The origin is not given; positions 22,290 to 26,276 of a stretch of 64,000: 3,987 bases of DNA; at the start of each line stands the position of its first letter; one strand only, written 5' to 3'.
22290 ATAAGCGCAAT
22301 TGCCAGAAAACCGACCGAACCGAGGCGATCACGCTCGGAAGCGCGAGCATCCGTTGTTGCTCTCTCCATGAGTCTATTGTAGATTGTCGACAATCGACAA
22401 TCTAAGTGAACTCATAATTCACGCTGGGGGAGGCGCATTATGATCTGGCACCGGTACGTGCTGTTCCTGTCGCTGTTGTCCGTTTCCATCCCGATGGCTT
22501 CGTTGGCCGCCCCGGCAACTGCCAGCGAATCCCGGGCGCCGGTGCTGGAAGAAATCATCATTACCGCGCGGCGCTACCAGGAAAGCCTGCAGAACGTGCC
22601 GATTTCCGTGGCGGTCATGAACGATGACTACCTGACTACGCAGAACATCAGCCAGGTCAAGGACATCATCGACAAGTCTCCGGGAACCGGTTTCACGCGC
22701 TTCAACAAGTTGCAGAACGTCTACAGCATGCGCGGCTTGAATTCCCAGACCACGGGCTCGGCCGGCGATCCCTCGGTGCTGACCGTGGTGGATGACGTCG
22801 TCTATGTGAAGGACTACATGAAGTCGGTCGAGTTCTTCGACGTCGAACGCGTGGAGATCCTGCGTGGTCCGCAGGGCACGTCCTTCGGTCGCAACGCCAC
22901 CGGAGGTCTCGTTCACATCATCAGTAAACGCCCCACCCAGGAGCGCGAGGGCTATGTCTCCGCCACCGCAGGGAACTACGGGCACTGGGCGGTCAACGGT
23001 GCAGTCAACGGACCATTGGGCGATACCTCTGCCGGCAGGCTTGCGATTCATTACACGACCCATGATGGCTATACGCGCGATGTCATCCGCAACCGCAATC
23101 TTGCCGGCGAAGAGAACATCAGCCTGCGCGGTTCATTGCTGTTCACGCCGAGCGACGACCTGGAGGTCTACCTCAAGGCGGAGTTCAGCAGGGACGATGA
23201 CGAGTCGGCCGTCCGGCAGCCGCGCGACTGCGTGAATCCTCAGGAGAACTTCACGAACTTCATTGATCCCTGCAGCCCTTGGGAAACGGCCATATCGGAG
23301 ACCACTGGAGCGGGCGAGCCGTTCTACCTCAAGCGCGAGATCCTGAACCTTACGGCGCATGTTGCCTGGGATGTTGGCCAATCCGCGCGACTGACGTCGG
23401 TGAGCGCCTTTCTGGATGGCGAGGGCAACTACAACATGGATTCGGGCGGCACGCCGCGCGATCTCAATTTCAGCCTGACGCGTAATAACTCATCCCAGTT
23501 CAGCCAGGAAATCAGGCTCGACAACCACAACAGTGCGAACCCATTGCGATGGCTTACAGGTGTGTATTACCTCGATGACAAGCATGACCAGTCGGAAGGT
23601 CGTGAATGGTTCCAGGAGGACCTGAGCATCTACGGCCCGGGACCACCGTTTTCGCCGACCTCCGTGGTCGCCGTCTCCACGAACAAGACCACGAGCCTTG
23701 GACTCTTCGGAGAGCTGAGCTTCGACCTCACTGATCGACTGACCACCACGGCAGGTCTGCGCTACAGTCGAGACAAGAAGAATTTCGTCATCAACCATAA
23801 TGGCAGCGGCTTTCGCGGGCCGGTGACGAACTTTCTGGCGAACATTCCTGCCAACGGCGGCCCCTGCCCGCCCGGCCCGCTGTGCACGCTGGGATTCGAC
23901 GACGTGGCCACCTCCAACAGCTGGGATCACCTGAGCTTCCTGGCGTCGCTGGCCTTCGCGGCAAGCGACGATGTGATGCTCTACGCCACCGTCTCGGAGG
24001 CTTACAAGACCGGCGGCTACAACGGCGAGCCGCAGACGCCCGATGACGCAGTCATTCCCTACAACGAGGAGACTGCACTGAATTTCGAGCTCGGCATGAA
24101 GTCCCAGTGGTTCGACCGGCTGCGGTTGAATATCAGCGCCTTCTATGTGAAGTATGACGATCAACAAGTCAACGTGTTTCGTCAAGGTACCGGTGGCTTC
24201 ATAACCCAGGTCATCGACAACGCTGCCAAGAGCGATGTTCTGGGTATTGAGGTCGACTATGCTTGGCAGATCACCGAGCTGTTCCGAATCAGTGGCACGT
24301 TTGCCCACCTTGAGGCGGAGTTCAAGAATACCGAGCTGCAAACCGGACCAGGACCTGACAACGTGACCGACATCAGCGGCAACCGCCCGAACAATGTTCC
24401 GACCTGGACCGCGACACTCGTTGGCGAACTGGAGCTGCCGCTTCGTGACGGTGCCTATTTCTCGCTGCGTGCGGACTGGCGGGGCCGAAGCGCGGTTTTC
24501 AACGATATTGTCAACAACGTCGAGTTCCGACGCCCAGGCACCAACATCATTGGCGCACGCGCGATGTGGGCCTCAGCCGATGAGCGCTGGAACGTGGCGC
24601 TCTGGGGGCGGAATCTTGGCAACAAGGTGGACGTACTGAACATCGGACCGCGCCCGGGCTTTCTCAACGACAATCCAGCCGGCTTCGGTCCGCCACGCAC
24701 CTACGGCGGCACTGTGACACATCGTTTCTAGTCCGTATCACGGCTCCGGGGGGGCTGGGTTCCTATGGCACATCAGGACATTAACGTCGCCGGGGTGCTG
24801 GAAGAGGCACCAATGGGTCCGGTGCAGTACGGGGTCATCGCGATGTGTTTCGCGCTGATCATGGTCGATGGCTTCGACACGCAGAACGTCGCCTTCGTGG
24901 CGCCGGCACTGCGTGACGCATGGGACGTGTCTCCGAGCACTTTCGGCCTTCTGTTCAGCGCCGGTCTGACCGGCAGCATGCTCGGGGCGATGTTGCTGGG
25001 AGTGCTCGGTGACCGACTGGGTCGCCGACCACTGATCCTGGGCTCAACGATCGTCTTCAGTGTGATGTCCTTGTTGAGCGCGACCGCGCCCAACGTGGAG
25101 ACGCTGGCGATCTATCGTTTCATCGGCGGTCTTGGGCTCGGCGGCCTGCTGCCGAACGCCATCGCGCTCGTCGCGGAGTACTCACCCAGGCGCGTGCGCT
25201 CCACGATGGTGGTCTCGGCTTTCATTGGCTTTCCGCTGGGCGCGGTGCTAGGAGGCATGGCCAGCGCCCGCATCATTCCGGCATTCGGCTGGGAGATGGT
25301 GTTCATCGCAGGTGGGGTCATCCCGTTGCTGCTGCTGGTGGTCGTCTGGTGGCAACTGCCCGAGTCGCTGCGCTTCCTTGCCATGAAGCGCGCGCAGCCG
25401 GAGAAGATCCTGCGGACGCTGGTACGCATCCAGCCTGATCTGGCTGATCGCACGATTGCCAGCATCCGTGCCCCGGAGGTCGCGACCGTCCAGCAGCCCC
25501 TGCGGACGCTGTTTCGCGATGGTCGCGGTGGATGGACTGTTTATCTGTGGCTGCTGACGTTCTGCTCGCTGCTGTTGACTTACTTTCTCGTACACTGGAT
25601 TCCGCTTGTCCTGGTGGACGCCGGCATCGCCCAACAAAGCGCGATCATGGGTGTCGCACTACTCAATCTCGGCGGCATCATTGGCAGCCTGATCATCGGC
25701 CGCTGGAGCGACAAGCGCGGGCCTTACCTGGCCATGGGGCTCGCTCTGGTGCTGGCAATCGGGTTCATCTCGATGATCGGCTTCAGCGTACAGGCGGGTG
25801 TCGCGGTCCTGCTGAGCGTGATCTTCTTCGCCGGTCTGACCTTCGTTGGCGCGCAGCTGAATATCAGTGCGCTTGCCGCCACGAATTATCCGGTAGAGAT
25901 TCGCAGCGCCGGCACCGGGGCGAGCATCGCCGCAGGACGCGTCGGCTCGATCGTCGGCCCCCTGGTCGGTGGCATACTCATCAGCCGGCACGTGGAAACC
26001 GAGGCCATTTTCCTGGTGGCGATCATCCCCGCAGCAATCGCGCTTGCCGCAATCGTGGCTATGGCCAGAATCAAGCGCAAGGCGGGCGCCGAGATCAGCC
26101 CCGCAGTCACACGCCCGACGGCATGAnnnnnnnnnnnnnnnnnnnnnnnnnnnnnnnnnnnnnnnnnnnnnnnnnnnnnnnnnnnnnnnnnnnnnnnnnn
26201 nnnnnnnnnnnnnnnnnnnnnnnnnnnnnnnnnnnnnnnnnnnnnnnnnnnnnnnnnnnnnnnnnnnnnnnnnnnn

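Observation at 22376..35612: Shared palindromic operator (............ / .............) links the sulfatase, IlvD-type dehydratase, FAH and FGE genes into one GntR-type regulon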

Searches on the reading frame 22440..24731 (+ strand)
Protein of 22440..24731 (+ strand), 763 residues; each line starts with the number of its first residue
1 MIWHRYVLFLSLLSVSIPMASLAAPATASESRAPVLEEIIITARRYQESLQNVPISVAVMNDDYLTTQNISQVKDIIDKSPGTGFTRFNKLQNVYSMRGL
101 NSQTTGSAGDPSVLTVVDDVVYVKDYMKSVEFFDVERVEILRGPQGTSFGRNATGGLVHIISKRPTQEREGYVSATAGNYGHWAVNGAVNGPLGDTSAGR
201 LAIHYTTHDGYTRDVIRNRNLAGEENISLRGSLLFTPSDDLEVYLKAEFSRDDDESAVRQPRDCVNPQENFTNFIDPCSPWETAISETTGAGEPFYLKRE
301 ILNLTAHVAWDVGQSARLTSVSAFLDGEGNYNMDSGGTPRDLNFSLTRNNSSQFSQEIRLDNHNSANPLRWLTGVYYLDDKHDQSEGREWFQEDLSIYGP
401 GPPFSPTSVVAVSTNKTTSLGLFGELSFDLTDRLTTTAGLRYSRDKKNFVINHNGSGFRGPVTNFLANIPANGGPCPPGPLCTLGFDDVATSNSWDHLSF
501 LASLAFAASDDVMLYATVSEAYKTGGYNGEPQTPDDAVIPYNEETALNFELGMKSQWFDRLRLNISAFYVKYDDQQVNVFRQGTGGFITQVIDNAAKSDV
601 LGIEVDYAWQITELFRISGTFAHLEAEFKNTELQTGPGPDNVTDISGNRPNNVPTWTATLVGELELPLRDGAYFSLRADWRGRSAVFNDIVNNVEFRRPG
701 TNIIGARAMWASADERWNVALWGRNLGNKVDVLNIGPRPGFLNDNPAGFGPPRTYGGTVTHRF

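Call 8: search_protein_families(library=pfam, proteins=[window:22440-24731:+])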
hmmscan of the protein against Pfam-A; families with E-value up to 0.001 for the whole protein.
window:22440-24731:+ (763 aa): 3 families
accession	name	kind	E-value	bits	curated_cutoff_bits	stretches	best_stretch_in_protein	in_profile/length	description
PF00593.30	TonB_dep_Rec_b-barrel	-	6.4e-37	128.9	27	1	299-726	60-436/436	TonB dependent receptor-like, beta-barrel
PF07715.20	Plug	-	3.5e-15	56.9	23.9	1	50-156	2-106/107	TonB-dependent Receptor Plug Domain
PF14905.12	OMP_b-brl_3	-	3.9e-06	26.6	27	1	546-640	218-300/408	Outer membrane protein beta-barrel family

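Call 34: search_protein_families(library=ncbifam, proteins=[window:22440-24731:+], max_evalue=1e-10)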
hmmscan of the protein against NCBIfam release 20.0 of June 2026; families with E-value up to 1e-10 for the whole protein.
window:22440-24731:+ (763 aa): 16 families
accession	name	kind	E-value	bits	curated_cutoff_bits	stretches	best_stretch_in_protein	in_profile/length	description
TIGR01783.1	TonB-siderophor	subfamily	2.8e-32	112.2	223.5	2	53-212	2-159/649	TonB-dependent siderophore receptor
TIGR01785.1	TonB-hemin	subfamily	1.2e-23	83.5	316.85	1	36-165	1-131/677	TonB-dependent heme/hemoglobin receptor family protein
NF053590.1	TonB_dep_TOL0244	equivalog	9e-21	74.1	645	0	36-182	10-159/604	TOL_0244 family TonB-dependent receptor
NF010010.0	PRK13483.1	equivalog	2e-16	59.2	927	1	19-267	16-270/660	ligand-gated channel protein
TIGR01786.1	TonB-hemlactrns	subfamily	3.7e-15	55.3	323.75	0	369-615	349-569/719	TonB-dependent hemoglobin/transferrin/lactoferrin family receptor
NF007478.2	PRK10064.1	equivalog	1.3e-14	53.5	745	1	16-188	13-183/663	catecholate siderophore receptor CirA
NF049947.1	TonB_dep_PCPU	exception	1.9e-13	49.5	800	0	12-228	12-234/685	TonB-dependent receptor, PCPU motif-type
NF010038.0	PRK13513.1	equivalog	1.2e-12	47.2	942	0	20-177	19-179/659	ligand-gated channel protein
TIGR01779.1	TonB-B12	equivalog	2.7e-12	46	599.7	1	14-212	5-203/614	TonB-dependent vitamin B12 receptor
NF007349.0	PRK09840.1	equivalog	3.3e-12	45.2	686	0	43-220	61-232/760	catecholate siderophore receptor Fiu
NF047944.1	FoxamRcptFoxA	equivalog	5.1e-12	44.9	1300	1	5-254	6-249/697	ferrioxamine B receptor FoxA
NF049945.1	TonB_dep_FCYXU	equivalog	6.9e-12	44.8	825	0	8-263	10-263/697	TonB-dependent receptor, FCYXU motif-type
NF007926.1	PRK10641.1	equivalog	1.2e-11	43.8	836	1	23-212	14-201/617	TonB-dependent vitamin B12 receptor BtuB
NF007465.0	PRK10044.1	equivalog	1.2e-11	43.6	803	1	41-193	67-217/726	ferrichrome porin FhuA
NF041535.1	TonB_rec_PqqU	equivalog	7.6e-11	41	1200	0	124-202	92-170/676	TonB-dependent receptor PqqU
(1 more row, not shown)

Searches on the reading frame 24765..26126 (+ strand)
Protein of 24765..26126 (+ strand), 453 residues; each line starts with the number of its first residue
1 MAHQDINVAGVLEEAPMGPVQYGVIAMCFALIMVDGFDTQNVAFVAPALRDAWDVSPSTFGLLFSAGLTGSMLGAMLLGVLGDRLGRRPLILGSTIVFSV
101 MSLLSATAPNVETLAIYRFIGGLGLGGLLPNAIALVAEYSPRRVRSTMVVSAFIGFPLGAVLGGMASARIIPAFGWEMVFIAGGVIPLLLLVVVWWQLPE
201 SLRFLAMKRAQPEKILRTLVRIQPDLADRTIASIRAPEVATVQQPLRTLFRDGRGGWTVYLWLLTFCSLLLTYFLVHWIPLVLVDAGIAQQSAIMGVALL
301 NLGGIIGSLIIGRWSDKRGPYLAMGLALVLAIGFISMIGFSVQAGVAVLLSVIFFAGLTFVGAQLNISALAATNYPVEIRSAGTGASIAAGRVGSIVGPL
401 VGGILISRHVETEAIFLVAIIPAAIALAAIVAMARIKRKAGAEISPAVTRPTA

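Call 8: search_protein_families(library=pfam, proteins=[window:24765-26126:+])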
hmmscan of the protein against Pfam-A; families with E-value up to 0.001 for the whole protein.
window:24765-26126:+ (453 aa): 3 families
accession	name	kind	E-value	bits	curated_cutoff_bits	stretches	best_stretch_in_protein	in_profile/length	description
PF07690.21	MFS_1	-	8.5e-55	186.5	33.4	2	29-386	2-334/347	Major Facilitator Superfamily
PF00083.30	Sugar_tr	-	2.8e-25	89.5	22.3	1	56-272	44-268/452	Sugar (and other) transporter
PF05631.20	MFS_5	-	6.4e-07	29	25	1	48-180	59-196/356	Sugar-tranasporters, 12 TM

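Call 34: search_protein_families(library=ncbifam, proteins=[window:24765-26126:+], max_evalue=1e-10)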
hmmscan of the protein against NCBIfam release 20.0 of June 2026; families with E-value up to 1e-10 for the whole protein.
window:24765-26126:+ (453 aa): 21 families
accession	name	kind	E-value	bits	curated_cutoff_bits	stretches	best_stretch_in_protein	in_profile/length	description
TIGR00895.1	2A0115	subfamily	2.8e-107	359.1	418.55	1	11-406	5-398/398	aromatic acid/H+ symport family MFS transporter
NF053517.1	HbztTptrPcaK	equivalog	2.6e-86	290.3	770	1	7-433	3-428/437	4-hydroxybenzoate transporter PcaK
NF008586.0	PRK11551.1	equivalog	6.4e-81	272.4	410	2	24-219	16-213/406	3-(3-hydroxy-phenyl)propionate transporter MhpT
TIGR00891.1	2A0112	subfamily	3.8e-31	108.6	552.9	1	25-412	14-394/405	sialate:H+ symport family MFS transporter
TIGR00898.1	2A0119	subfamily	3e-29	102.2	550.75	1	62-430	130-490/506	cation transport protein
TIGR00893.1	2A0114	subfamily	1.1e-28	100.4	395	1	38-429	9-395/399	D-galactonate transporter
NF003024.0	PRK03893.1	subfamily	1.1e-27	97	604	1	31-222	29-217/497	sialate:H+ symport family MFS transporter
NF008963.0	PRK12307.1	equivalog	1.5e-20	73.8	637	1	33-427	28-402/426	MFS transporter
TIGR00879.1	SP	subfamily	2.7e-20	72.4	237.8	1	35-221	69-266/510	sugar porter family MFS transporter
TIGR00880.1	2_A_01_02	superfamily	2.1e-19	70.1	131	1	70-200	10-140/141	multidrug resistance protein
TIGR00710.1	efflux_Bcr_CflA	subfamily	6.6e-19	68.6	200.9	1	47-205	29-187/385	Bcr/CflA family efflux MFS transporter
NF033135.1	cmx_cmrA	equivalog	1.2e-15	57.5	400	0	47-206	27-186/374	Cmx/CmrA family chloramphenicol efflux MFS transporter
TIGR00881.1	2A0104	subfamily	2.6e-15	56.3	407.75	1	39-407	11-371/379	phosphoglycerate transporter protein PgtP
TIGR01299.1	synapt_SV2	subfamily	8.2e-15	53.7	637.3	1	11-178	155-322/742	synaptic vesicle protein SV2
NF052357.1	GlucTporGlcPStph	equivalog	3.6e-14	52.4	750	1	36-431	20-419/445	glucose transporter GlcP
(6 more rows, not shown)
